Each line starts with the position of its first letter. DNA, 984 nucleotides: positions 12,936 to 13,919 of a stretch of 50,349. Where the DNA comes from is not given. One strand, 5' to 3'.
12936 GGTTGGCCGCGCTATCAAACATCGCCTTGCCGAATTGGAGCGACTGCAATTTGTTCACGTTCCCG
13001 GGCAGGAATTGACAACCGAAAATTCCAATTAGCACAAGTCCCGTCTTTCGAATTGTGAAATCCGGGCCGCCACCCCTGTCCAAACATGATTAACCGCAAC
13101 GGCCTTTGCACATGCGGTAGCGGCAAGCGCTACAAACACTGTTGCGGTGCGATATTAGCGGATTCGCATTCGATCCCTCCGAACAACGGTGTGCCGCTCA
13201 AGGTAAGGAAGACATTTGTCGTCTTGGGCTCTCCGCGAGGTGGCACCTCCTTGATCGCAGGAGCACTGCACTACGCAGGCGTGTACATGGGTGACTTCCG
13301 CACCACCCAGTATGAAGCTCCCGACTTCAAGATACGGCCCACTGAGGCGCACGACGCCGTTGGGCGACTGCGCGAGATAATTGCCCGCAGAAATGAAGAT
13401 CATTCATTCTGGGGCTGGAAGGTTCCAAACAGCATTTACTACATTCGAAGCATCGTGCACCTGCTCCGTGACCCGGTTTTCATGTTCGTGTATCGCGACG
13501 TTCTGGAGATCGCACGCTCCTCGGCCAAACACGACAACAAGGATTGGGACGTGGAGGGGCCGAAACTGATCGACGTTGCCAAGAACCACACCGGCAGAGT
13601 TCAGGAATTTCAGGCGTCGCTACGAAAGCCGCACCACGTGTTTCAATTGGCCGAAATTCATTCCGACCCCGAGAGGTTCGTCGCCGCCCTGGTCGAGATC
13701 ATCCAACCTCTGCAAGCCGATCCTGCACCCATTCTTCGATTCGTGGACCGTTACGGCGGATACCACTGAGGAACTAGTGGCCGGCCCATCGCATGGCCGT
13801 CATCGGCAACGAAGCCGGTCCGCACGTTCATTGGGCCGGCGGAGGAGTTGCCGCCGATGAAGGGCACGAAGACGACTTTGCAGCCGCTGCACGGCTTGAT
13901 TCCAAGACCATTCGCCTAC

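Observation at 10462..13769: Adjacent glycosyltransferase and sulfotransferase both start with a SecA-type SEC-C zinc motif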

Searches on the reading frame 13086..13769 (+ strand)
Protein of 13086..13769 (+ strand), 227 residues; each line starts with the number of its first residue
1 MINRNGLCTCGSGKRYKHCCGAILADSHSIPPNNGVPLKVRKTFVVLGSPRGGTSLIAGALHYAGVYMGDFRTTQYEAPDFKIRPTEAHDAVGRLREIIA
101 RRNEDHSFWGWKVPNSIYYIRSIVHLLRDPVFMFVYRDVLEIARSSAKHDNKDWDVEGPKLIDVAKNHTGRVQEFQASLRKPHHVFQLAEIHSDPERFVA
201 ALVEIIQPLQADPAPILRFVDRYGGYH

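Call 3: search_protein_families(library=pfam, proteins=[window:13086-13769:+], max_evalue=0.1)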
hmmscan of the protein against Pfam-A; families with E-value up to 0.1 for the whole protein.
window:13086-13769:+ (227 aa): 3 families
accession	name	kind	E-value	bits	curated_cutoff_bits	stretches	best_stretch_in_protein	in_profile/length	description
PF02810.21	SEC-C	-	3e-06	27.4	20.4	1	4-21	1-18/19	SEC-C motif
PF13469.12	Sulfotransfer_3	-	0.00091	20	27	1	91-202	86-206/216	Sulfotransferase family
PF24218.1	DUF7437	-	0.033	14.3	27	0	52-101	14-63/66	Family of unknown function (DUF7437)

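Call 4: search_protein_families(library=ncbifam, proteins=[window:13086-13769:+], max_evalue=0.1)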
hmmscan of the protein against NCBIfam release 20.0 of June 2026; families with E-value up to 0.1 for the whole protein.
window:13086-13769:+ (227 aa): 7 families
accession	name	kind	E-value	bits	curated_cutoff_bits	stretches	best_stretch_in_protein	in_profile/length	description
NF004088.0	PRK05590.1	equivalog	2.4e-05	24.8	140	1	2-22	145-165/166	hypothetical protein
TIGR04102.1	SWIM_PBPRA1643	hypoth_equivalog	0.0001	22.7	68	1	3-21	90-108/108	PBPRA1643 family SWIM/SEC-C metal-binding motif protein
NF002449.0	PRK01617.1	equivalog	0.00078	19.8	141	1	2-21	134-153/154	hypothetical protein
NF002486.0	PRK01752.1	equivalog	0.0011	18.9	120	1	7-24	140-157/157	YchJ family protein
NF002592.0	PRK02250.1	equivalog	0.0015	18.7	158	1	2-21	148-167/167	hypothetical protein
NF001213.0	PRK00183.1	equivalog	0.01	15.9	158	1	4-24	136-156/157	hypothetical protein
NF007704.0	PRK10396.1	equivalog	0.023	14.7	149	1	3-20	202-219/221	hypothetical protein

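Call 6: find_homologous_proteins(query=window:13086-13769:+)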
Query window:13086-13769:+ (227 aa): 25 proteins with E <= 0.001 among 537 candidates.
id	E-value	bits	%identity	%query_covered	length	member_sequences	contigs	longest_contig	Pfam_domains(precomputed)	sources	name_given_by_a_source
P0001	2.2e-112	392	75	100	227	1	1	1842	PF13469.13,PF02810.22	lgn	-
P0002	1.1e-110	387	74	100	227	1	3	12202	PF02810.22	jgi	jgi:hypothetical protein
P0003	8.1e-104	364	100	70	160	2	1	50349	-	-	-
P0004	2.4e-78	281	55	100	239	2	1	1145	PF13469.13,PF02810.22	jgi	jgi:hypothetical protein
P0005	1.3e-77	279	55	99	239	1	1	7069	PF13469.13,PF02810.22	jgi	jgi:hypothetical protein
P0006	2.9e-77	277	56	99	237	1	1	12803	PF13469.13,PF02810.22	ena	-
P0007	2.1e-75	271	53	99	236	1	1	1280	PF13469.13,PF02810.22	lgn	-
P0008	6.6e-72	260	53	100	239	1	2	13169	PF02810.22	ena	-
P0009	1.2e-70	256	61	83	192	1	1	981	PF13469.13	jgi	jgi:hypothetical protein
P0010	4.5e-69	251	51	100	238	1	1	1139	PF02810.22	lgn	-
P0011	5.0e-68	247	58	85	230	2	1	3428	PF13469.13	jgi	jgi:hypothetical protein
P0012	5.7e-68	247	50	99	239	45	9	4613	PF13469.13,PF02810.22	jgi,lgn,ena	jgi:hypothetical protein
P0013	1.8e-67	245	61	83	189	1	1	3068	PF13469.13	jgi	jgi:hypothetical protein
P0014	3.1e-67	245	60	81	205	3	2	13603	PF13469.13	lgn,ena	-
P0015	6.9e-66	240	56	85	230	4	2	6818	PF13469.13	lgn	-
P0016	2.3e-65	239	50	99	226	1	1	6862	PF13469.13,PF02810.22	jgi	jgi:hypothetical protein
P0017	1.2e-64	236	57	85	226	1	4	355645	PF13469.13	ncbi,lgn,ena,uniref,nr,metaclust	ncbi:hypothetical protein [Thiocapsa roseopersicina]|uniref:Sulfotransferase family protein n=1 Tax=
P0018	9.7e-64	233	55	85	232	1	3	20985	PF13469.13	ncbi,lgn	-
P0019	3.3e-60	222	55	82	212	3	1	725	PF13469.13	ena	-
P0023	1.7e-23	101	41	63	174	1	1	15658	PF02810.22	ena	-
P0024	2.9e-22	97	56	36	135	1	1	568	PF02810.22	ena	-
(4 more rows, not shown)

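Call 10: find_encoding_contigs(protein=P0002, flank=10000, max_places=3)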
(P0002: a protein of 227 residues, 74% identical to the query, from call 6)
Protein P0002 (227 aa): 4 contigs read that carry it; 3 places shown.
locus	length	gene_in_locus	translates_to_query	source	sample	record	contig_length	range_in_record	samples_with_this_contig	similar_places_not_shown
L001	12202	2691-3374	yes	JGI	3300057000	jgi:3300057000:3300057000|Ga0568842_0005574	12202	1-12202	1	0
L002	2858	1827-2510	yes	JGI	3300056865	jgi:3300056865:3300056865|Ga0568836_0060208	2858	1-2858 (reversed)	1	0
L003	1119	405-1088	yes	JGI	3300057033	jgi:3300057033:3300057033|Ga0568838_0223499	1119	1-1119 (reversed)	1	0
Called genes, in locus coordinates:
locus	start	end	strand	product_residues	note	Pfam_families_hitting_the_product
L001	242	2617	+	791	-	PF07719:TPR_2 (faint), PF13432:TPR_16 (weak), PF00535:Glycos_transf_2, PF13641:Glyco_tranf_2_3 (faint), PF00534:Glycos_transf_1, PF13692:Glyco_trans_1_4 (weak)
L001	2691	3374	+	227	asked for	PF02810:SEC-C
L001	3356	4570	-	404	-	PF00535:Glycos_transf_2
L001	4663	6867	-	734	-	PF02897:Peptidase_S9_N, PF02129:Peptidase_S15 (faint), PF00326:Peptidase_S9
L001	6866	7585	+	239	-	PF01914:MarC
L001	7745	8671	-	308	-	PF00753:Lactamase_B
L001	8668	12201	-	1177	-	?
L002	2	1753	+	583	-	?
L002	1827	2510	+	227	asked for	PF02810:SEC-C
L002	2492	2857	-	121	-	?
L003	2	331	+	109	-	?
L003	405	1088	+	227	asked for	PF02810:SEC-C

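Call 11: find_encoding_contigs(protein=P0008, flank=10000, max_places=2)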
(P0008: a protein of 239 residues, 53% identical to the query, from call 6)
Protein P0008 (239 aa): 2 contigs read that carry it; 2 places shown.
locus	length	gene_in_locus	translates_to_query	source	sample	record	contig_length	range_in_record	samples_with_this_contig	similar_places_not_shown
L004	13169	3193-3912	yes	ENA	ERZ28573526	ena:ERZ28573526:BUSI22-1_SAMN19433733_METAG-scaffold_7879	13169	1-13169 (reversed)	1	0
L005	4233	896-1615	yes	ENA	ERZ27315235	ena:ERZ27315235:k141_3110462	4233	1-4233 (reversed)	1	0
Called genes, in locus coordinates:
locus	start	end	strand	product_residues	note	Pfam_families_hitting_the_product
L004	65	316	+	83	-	-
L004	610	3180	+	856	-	PF02810:SEC-C (weak), PF07719:TPR_2 (faint), PF13414:TPR_11 (weak), PF00535:Glycos_transf_2, PF10111:Glyco_tranf_2_2 (weak), PF13641:Glyco_tranf_2_3 (faint), PF00534:Glycos_transf_1, PF13692:Glyco_trans_1_4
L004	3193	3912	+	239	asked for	PF02810:SEC-C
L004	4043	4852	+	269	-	PF02146:SIR2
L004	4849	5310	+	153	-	PF04972:BON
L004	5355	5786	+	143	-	-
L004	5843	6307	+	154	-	PF09900:DUF2127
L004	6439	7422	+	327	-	PF04392:ABC_sub_bind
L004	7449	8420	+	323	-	PF04392:ABC_sub_bind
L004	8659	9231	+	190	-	PF03358:FMN_red, PF02525:Flavodoxin_2 (weak)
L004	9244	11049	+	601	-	PF00496:SBP_bac_5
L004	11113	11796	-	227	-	PF02798:GST_N, PF13417:GST_N_3, PF13409:GST_N_2, PF13410:GST_C_2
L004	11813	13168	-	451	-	?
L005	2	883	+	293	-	?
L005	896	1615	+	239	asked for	PF02810:SEC-C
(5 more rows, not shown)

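Call 12: find_encoding_contigs(protein=P0006, flank=10000, max_places=2)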
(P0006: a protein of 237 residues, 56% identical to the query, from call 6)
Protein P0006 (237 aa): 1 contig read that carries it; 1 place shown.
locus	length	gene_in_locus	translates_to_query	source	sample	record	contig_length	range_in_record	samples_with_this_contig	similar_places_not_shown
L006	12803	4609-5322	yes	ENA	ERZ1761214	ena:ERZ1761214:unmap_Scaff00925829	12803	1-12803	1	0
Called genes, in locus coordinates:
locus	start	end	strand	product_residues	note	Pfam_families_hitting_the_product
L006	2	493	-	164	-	?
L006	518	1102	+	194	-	PF03449:GreA_GreB_N, PF01272:GreA_GreB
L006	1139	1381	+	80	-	-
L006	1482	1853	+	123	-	PF05164:ZapA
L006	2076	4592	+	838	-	PF02810:SEC-C (weak), PF13428:TPR_14 (faint), PF07719:TPR_2 (faint), PF00535:Glycos_transf_2, PF13641:Glyco_tranf_2_3 (weak), PF00534:Glycos_transf_1 (weak), PF13692:Glyco_trans_1_4 (weak)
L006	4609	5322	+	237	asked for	PF02810:SEC-C, PF13469:Sulfotransfer_3 (faint)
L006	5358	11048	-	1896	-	PF00501:AMP-binding, PF13193:AMP-binding_C, PF00550:PP-binding, PF00668:Condensation, PF00501:AMP-binding, PF13193:AMP-binding_C (weak), PF00550:PP-binding, PF00975:Thioesterase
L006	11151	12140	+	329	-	PF03401:TctC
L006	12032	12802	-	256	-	?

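Call 13: find_encoding_contigs(protein=P0017, flank=10000, max_places=2)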
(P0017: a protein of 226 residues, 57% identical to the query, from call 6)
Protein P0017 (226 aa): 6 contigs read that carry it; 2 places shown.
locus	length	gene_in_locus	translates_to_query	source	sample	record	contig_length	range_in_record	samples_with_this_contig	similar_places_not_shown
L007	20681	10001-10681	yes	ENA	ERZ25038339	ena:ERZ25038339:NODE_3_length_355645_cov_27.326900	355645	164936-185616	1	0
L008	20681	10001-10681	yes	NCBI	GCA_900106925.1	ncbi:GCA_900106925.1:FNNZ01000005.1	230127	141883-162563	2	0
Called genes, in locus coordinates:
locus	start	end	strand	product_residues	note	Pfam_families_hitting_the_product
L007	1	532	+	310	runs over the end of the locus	PF01218:Coprogen_oxidas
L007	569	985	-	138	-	-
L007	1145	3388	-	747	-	PF13328:HD_4, PF01966:HD, PF04607:RelA_SpoT, PF02824:TGS, PF28438:RelA_RIS, PF01842:ACT (weak), PF13291:ACT_4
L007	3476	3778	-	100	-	PF01192:RNA_pol_Rpb6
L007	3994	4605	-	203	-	PF00625:Guanylate_kin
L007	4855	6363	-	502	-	PF04230:PS_pyruv_trans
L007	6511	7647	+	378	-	-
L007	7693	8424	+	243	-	PF03567:Sulfotransfer_2 (faint)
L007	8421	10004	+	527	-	PF03567:Sulfotransfer_2 (faint)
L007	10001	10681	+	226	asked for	PF13469:Sulfotransfer_3 (faint)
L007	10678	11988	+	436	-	PF13439:Glyco_transf_4, PF13579:Glyco_trans_4_4, PF00534:Glycos_transf_1, PF13692:Glyco_trans_1_4, PF20706:GT4-conflict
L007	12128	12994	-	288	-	PF03755:YicC-like_N, PF08340:YicC-like_C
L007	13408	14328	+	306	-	PF00069:Pkinase, PF07714:PK_Tyr_Ser-Thr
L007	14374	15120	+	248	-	PF01138:RNase_PH, PF03725:RNase_PH_C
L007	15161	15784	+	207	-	PF01725:Ham1p_like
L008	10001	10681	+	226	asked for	PF13469:Sulfotransfer_3 (faint)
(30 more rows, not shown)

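Call 20: find_related_loci(query=A1, collection=genome_contigs, flank=10000)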
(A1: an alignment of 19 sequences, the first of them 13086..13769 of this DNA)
Query A1 (227 aa) in genome_contigs; peptide patterns used: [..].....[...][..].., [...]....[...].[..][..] (x = any residue, [..] = any of these).
63 stretches matched a pattern; 20 encode a relative of the query (tblastn E <= 1e-3); 19 distinct loci.
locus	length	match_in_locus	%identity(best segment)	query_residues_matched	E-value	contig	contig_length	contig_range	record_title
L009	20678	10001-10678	51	1-216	2e-74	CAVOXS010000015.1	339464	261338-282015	MAG: uncultured beta proteobacterium isolate MFD09779.bin.3.299 genome assembly, contig: contig_40279, whole genome shot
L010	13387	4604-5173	59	38-227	1e-71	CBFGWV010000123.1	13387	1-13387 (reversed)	MAG TPA_asm: uncultured Candidatus Competibacteraceae bacterium isolate SRR17295757_concoct_136 genome assembly, contig:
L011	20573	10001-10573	57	37-227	4e-70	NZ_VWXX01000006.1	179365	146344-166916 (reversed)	Thiohalocapsa marina strain DSM 19078 NODE_6_length_179365_cov_30.2151, whole genome shotgun sequence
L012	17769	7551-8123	54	37-227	2e-67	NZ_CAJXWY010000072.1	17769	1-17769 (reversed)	MAG: uncultured Thiohalocapsa sp. isolate SRR4030058_bin.54_MetaBAT_v2.12.1_MAG, whole genome shotgun sequence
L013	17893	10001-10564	54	39-226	1e-67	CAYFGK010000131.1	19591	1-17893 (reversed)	MAG TPA_asm: uncultured Saprospiraceae bacterium isolate ERP003628_co2_4 genome assembly, contig: NODE_2026_length_19591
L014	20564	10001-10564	53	39-226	1e-66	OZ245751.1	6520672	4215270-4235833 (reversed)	MAG: Saprospiraceae bacterium isolate 8f35e0f5-1df0-4d37-baeb-18c41ceaeba0 genome assembly, chromosome: 1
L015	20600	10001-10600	50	29-226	3e-58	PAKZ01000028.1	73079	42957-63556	MAG: Ahrensia sp. isolate SAT55 MHASMcontig_1579403, whole genome shotgun sequence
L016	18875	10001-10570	53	42-226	1e-57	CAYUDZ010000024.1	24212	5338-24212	MAG TPA_asm: uncultured Chthoniobacteraceae bacterium isolate SRP141376_co5_32 genome assembly, contig: NODE_4939_length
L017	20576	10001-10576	57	36-227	4e-69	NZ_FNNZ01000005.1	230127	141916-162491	Thiocapsa roseopersicina strain DSM 217, whole genome shotgun sequence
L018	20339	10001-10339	61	37-146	2e-40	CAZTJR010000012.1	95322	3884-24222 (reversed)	MAG TPA_asm: uncultured Alteromonadaceae bacterium isolate binchicken_co218_277 genome assembly, contig: NODE_73_length_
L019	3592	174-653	30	41-205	4e-20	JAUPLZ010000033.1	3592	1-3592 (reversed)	MAG: Campylobacterota bacterium isolate erpe_2018_pw_30hr_WHONDRS-PP48-000095_B_bin.9 scaffold_72086, whole genome shotg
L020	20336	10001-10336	41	42-143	7e-20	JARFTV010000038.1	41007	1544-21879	MAG: Alphaproteobacteria bacterium isolate QDN-W04B-4228_sbin_19 NODE_725_length_41007_cov_7.403375, whole genome shotgu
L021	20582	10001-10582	30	42-226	1e-19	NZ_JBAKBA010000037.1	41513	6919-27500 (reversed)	Psychromonas arctica strain TI.2.07 c_000000000037, whole genome shotgun sequence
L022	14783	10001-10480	29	42-206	3e-18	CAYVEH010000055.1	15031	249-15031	MAG TPA_asm: uncultured Ornithinimicrobium sp. isolate SRP187154_co1_242 genome assembly, contig: NODE_5050_length_15031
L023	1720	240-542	40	42-143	3e-15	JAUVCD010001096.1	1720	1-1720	MAG: Myxococcales bacterium isolate CSMAG_262 CSMAG_262_k141_463096_length_1720_cov_5.2191, whole genome shotgun sequenc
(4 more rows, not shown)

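Call 21: find_related_loci(query=A1, collection=metagenome_contigs, flank=10000)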
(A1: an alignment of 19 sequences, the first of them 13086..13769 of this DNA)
Query A1 (227 aa) in metagenome_contigs; peptide patterns used: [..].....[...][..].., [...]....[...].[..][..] (x = any residue, [..] = any of these).
72 stretches matched a pattern; 20 encode a relative of the query (tblastn E <= 1e-3); 20 distinct loci.
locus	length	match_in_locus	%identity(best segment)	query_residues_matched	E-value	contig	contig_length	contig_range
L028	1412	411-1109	52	2-227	2e-82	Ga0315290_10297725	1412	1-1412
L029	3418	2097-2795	52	1-226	7e-75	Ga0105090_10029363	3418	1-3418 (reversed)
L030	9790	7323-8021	50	2-227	1e-74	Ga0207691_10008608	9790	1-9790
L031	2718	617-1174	61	42-227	2e-74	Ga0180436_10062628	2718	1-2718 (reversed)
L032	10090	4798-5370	55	37-227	1e-68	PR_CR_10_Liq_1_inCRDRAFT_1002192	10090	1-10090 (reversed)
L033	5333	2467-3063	52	33-226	9e-62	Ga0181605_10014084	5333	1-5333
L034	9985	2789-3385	52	33-226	1e-61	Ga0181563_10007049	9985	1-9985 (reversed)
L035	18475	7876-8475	50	29-226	1e-58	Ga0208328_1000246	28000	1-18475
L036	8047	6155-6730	45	40-226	4e-48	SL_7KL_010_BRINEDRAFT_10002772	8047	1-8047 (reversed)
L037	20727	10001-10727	49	2-227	8e-55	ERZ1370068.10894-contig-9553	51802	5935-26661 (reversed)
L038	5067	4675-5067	57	3-126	3e-43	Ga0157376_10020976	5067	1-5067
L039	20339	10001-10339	61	37-146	7e-41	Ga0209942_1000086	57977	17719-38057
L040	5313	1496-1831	41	42-143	3e-20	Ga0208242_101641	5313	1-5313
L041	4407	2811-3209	37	12-143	6e-20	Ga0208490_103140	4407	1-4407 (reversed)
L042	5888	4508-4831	38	34-143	2e-19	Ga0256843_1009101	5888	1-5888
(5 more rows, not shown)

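Call 29: search_solved_structures(query=A1, max_evalue=1, show_alignments=2)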
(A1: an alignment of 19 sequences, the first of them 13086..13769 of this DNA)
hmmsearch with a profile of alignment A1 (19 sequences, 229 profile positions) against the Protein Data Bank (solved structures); distinct sequences matched with E-value up to 1: 20.
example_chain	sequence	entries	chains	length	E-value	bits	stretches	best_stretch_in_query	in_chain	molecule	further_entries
1ozb_I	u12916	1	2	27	1.2e-05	28.2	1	5-25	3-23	Preprotein translocase secA subunit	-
9l6b_C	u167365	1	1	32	4.1e-05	26.5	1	5-24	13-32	UPF0225 protein YchJ -C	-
1tm6_A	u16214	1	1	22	0.00024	24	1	6-25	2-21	Preprotein translocase secA subunit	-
1sx0_A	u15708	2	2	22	0.00056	22.8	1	5-23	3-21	SecA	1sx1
3iqy_A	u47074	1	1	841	0.0015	21.4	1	3-24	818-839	Protein translocase subunit secA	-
1tf2_A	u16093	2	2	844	0.0015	21.4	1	3-24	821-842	Preprotein translocase secA subunit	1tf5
9l6b_A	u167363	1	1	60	0.028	17.2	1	8-30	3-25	UPF0225 protein YchJ -A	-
2i9w_A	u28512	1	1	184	0.05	16.4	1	4-24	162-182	Hypothetical protein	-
2jq5_A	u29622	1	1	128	0.059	16.2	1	9-32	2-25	SEC-C motif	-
3ure_A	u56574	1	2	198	0.09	15.6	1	10-104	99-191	Alpha-lytic protease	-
9vxg_A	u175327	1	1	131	0.11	15.3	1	7-29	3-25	UPF0225 protein YchJ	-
8r3p_A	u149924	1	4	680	0.22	14.3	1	33-92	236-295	Transketolase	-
1qq4_A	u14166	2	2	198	0.25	14.1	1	10-104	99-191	ALPHA-LYTIC PROTEASE | ALHPA-LYTIC PROTEASE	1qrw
1p01_A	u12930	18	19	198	0.57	12.9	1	10-104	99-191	ALPHA-LYTIC PROTEASE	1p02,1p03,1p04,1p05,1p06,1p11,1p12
3m7u_A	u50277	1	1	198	0.63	12.8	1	10-104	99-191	Alpha-lytic protease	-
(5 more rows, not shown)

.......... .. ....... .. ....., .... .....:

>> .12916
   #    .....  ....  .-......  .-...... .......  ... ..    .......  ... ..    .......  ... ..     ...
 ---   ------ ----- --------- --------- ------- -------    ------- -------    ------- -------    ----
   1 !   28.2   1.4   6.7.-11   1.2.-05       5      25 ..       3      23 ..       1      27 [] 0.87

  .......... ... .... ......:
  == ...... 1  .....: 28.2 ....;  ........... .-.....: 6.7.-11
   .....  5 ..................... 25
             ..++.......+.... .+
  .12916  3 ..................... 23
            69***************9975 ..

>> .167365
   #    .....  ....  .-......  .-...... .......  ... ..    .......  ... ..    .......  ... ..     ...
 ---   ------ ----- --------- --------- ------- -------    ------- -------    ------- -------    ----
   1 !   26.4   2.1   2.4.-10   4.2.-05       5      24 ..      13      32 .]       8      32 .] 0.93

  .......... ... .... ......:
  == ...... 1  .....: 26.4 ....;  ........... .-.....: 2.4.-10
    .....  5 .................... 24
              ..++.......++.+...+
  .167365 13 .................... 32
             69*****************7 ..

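Call 46: search_protein_representatives(alignment_id=A1)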
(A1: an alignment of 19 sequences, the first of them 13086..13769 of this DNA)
Query: 19 sequences, 229 profile positions. Proteins with E-value up to 0.001 (for the whole library): 4842; up to 1e-10: 1527; up to 1e-30: 148. The best 150 are listed.
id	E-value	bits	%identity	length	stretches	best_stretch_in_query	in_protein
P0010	1.0e-106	372.0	-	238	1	3-229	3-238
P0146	1.3e-83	296.5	-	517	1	40-228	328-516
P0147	6.3e-82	290.9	-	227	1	30-229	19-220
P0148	8.5e-79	280.7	-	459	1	39-228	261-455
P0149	1.7e-76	273.2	-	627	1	34-228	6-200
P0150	9.3e-76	270.7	-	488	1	31-228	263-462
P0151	1.4e-74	266.8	-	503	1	31-228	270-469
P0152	1.2e-71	257.3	-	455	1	33-228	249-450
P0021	8.7e-71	254.5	-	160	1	70-228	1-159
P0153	2.8e-70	252.8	-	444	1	35-229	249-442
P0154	3.0e-69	249.4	-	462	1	32-229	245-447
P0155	9.9e-66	237.9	-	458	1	33-228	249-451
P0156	2.2e-59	217.2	-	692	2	31-226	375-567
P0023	4.4e-56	206.4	-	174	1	4-169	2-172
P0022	6.3e-50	186.2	-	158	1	34-148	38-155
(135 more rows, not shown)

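Call 48: predict_structure(alignment_id=A1)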
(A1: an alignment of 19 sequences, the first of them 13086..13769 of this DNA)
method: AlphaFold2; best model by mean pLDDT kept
length: 227 residues; sequences in the alignment: 19
mean_pLDDT: 89.2   pTM: 0.79
mean pLDDT of the five models: 89.2, 88.6, 88.3, 87.9, 86.6
residues with pLDDT >= 90: 171; 70-90: 33; 50-70: 14; < 50: 9
segments of 3 or more residues with pLDDT < 50: 27-34
pLDDT, mean of each block of 10 residues (from residue 1): 78 78 54 62 96 95 96 90 94 96 95 95 95 97 94 96 97 96 94 96 97 95 60
secondary structure, 60 per line:
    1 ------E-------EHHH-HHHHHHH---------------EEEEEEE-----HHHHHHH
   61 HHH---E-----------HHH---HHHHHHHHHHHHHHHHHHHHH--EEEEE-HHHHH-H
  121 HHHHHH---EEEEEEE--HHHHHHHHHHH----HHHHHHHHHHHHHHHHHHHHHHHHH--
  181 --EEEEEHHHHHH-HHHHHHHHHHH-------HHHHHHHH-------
elements in order: H20-26 E42-48 H54-63 H85-105 E108-112 H114-118 H120-126 E130-136 H139-149 H154-178 E183-187 H188-193 H195-205 H213-220
